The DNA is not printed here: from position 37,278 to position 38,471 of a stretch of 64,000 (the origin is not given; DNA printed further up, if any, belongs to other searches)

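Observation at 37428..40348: AT-rich two-gene ATPase + HNH nuclease cassette (Septu/PtuAB-like candidate defence module with atypical features)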

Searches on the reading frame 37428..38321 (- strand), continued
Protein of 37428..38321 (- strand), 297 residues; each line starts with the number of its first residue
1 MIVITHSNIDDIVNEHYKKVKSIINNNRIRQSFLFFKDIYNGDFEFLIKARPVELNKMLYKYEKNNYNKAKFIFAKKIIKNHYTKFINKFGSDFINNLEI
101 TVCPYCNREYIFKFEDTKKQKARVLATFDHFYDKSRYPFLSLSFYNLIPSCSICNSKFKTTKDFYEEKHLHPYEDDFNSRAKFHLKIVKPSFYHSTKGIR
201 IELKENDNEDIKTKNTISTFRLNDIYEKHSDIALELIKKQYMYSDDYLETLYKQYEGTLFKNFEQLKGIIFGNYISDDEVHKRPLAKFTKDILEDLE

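Call 53: search_protein_families(library=padloc, proteins=[L081:2765-4618:+, L081:4620-5633:+], max_evalue=0.00001)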
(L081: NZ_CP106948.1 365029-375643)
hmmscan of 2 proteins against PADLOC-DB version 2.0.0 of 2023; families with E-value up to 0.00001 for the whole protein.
L081:2765-4618:+ (617 aa): 65 families (the best 25 are shown)
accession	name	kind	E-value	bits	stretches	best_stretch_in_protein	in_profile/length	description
PDLC04734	PDC-M62A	-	2.6e-189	629.1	1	1-614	1-588/597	-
PDLC04735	PDC-M62A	-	1.6e-119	398.7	1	1-613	1-621/633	-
PDLC04737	PDC-M62A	-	2.9e-69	232.7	1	1-611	1-593/601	-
PDLC04738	PDC-M62A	-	5.8e-41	138.7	2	389-591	491-701/746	-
PDLC04739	PDC-M62A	-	2.2e-40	136.9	1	1-606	1-612/618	-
PDLC04732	PDC-M62A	-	1.3e-37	128.1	2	172-610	219-647/671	-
PDLC04736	PDC-M62A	-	9.9e-36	121.5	1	375-594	417-640/685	-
PDLC04733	PDC-M62A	-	3e-30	103.7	1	364-613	339-596/607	-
PDLC00271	PtuA1|PtuA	-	8.3e-18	63.1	1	439-575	277-398/421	AAA ATPase domain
PDLC02335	AbiLi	-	5.7e-16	56.5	1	23-516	71-264/326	AbiLi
PDLC00284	PtuA1|PtuA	-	4.2e-15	53.6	1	441-583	392-529/545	AAA ATPase domain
PDLC00301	PtuA1|PtuA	-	1.1e-14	52.2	1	441-534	282-368/429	AAA ATPase domain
PDLC00278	PtuA1|PtuA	-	4.6e-14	50.5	1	440-509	287-343/436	AAA ATPase domain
PDLC00307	PtuA1|PtuA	-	9e-14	49.2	1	436-510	257-328/424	AAA ATPase domain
PDLC00304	PtuA1|PtuA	-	1e-13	49.3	1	443-563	291-402/444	AAA ATPase domain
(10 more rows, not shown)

L081:4620-5633:+ (337 aa): 28 families (the best 25 are shown)
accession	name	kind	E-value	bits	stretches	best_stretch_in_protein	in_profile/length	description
PDLC04743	PDC-M62B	-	6.8e-109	362.5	1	1-333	1-325/328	-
PDLC04741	PDC-M62B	-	2.5e-74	249.1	1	95-333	139-398/401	-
PDLC04742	PDC-M62B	-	6.3e-66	221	1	1-334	1-334/337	-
PDLC04740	PDC-M62B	-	2e-37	127.5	1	5-328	60-376/387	-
PDLC04264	PDC-M01B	-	2.6e-16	58.2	1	43-267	8-218/282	-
PDLC04248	PDC-M01B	-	1.8e-15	55.5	1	129-268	25-153/216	-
PDLC04256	PDC-M01B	-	2.2e-13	48.4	1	89-283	58-239/285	-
PDLC04259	PDC-M01B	-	5.6e-12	44.2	1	71-264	36-209/277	-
PDLC04251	PDC-M01B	-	8.1e-12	43.1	1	77-267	44-216/279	-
PDLC04247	PDC-M01B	-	8.7e-12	43.5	1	86-296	52-254/286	-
PDLC04270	PDC-M01B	-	1.9e-11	41.9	1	127-220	88-173/280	-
PDLC04268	PDC-M01B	-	1e-10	39.4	1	155-218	95-160/275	-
PDLC04252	PDC-M01B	-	2e-09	34.9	1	158-263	108-209/294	-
PDLC04262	PDC-M01B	-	2.3e-09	35.4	1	103-263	49-192/259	-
PDLC04246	PDC-M01B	-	2.8e-09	35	1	77-224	34-171/280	-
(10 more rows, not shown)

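Call 81: search_protein_families(library=padloc, alignment_id=A5, max_evalue=1e-10)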
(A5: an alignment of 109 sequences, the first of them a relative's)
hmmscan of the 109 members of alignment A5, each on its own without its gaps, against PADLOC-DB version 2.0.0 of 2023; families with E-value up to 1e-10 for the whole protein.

A. member 1, L001:3537-4889:- (450 aa): 3 families
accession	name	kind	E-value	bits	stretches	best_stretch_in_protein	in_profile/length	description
PDLC02394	pAgo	-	6.5e-21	71.8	1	24-365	54-427/1121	-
PDLC02402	Aga_SIR2-PNTD1-PNTD2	-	8.6e-18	61.8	1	175-353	355-541/876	Class I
PDLC02418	Aga_SIR2-Kinase-PNTD1-PNTD2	-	1.2e-12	44.9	1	224-352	281-418/756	Class I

B. families by the number of members that match (of 109 scanned): 180 families (the first 25 are shown)
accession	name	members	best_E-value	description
PDLC04134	mad2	3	7.4e-56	mads_2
PDLC02903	pVip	3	5.2e-13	Viperins not associated with kinases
PDLC04810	PDC-S02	2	3.1e-157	-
PDLC04795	PDC-S02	2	1.7e-150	-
PDLC04831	PDC-S02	2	7.6e-142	-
PDLC04924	PDC-S14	2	2.7e-129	-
PDLC04869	PDC-S05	2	3e-124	-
PDLC04803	PDC-S02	2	1.1e-104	-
PDLC04925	PDC-S14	2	7e-101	-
PDLC04807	PDC-S02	2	2.7e-90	-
PDLC04826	PDC-S02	2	3e-89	-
PDLC04923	PDC-S14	2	1e-79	-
PDLC04822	PDC-S02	2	1.2e-68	-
PDLC04827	PDC-S02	2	1.4e-62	-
PDLC02215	QatD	2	2e-62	-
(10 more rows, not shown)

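Call 82: fold_search(model_id=the predicted structure, library=viral)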
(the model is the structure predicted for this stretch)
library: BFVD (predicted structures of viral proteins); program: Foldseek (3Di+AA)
matches with E <= 10: 99; with E <= 0.001: 0
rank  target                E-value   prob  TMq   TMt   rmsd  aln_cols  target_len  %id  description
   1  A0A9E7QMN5            1.0e-01  0.72  0.21  0.36  11.4       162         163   15  (no name in the UniProt tables at hand)
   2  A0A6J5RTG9            3.0e-01  0.16  0.15  0.25  18.3       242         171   16  HNHc domain containing protein [uncultured Caudovirales phage]
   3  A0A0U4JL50            4.8e-01  0.77  0.19  0.47   3.4        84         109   15  HNH endonuclease [Arthrobacter phage Vulture]
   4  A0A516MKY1            4.8e-01  0.51  0.17  0.52   6.9       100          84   17  (no name in the UniProt tables at hand)
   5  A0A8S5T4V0            4.8e-01  0.25  0.18  0.30  13.7       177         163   12  HNH endonuclease [Siphoviridae sp. ctn8e14]
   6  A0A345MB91            5.4e-01  0.33  0.19  0.39  10.4       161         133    9  HNH endonuclease [Gordonia phage Beyoncage]
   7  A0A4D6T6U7            5.7e-01  0.69  0.19  0.43   7.4        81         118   18  HNH endonuclease [Gordonia phage Reyja]
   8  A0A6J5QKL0            5.7e-01  0.51  0.16  0.43   4.4        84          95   20  HNHc domain containing protein [uncultured Caudovirales phage]
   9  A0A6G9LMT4            6.6e-01  0.25  0.16  0.34  13.6       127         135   16  HNH nuclease domain-containing protein [Enterococcus phage vipetofem]
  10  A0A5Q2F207            7.8e-01  0.21  0.18  0.34  18.8       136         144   11  HNH endonuclease [Gordonia phage Sixama]
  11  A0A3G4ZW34            7.8e-01  0.06  0.13  0.09  20.0       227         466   15  HNH endonuclease [Faunusvirus sp.]
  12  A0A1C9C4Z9            9.1e-01  0.06  0.15  0.16  18.5       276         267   11  Uncharacterized protein [Heterosigma akashiwo virus 01]
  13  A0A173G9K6            1.0e+00  0.44  0.22  0.37  13.8       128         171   13  HNH endonuclease [Propionibacterium phage PFR2]
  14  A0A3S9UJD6            1.1e+00  0.51  0.18  0.54   3.8        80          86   16  (no name in the UniProt tables at hand)
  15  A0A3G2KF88            1.6e+00  0.47  0.20  0.46   6.1        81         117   16  HNH endonuclease [Arthrobacter phage Cote]
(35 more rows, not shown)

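Call 83: search_protein_representatives(alignment_id=A1)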
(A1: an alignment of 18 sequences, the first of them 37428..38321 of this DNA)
Query: 18 sequences, 298 profile positions. Proteins with E-value up to 0.001 (for the whole library): 5947; up to 1e-10: 4198; up to 1e-30: 1720. The best 150 are listed.
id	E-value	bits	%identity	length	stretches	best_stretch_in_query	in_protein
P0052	8.0e-130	449.2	-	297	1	2-298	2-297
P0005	1.0e-126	439.0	-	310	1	1-296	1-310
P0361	6.8e-102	357.5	-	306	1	7-298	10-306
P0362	1.3e-101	356.6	-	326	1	1-296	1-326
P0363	5.4e-87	308.6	-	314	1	1-298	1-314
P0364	1.4e-80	287.5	-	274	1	1-298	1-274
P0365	1.0e-77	278.1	-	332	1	1-298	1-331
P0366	1.1e-77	277.9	-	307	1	46-298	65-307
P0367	1.4e-76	274.4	-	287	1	33-298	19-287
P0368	1.5e-75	271.0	-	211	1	1-211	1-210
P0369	5.2e-75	269.2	-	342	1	1-298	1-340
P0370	9.4e-75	268.4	-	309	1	11-298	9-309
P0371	2.3e-74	267.1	-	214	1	89-298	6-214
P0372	3.5e-74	266.5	-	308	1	7-297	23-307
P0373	8.5e-74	265.2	-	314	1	2-298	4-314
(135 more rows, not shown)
